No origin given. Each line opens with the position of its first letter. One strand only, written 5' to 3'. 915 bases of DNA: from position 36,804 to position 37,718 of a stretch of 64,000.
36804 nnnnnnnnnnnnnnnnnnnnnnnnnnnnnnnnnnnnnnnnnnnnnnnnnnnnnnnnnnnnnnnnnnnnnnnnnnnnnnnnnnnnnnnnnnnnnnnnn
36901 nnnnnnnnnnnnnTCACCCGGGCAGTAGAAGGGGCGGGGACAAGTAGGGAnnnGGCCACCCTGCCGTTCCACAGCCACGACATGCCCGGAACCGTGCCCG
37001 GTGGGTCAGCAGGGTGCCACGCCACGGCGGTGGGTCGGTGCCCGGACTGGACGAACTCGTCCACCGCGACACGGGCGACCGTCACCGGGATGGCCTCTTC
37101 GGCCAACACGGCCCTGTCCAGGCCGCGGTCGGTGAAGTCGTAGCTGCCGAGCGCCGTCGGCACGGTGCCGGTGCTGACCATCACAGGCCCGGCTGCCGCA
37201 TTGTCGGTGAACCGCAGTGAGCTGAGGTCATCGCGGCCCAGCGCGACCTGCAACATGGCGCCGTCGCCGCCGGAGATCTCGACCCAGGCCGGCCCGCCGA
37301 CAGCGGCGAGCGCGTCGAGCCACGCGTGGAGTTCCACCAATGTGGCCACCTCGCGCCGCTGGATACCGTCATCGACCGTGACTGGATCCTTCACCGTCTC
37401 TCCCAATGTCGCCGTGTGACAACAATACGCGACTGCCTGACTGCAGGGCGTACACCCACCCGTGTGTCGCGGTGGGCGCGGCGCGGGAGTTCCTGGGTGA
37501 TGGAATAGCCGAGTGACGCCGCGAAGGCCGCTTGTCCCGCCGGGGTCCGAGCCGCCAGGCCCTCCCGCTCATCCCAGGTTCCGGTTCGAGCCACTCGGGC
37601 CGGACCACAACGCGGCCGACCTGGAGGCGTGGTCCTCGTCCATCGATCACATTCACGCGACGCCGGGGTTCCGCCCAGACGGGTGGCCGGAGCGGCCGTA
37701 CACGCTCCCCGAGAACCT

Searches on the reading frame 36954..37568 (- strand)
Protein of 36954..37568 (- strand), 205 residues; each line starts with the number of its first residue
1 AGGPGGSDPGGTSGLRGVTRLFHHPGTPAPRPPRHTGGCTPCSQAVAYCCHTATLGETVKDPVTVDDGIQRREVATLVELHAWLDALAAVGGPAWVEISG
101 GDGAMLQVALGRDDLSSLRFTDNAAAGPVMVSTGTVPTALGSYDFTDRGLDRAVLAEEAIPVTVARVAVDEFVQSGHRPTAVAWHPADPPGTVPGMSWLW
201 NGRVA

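Call 70: search_protein_families(library=pfam, proteins=[window:36954-37568:-], max_evalue=0.00001)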
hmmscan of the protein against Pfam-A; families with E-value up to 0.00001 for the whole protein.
window:36954-37568:- (205 aa): 1 family
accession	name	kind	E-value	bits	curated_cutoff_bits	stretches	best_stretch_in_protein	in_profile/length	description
PF14430.11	Imm1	-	5.9e-12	46.9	22.4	1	72-186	5-125/125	Immunity protein Imm1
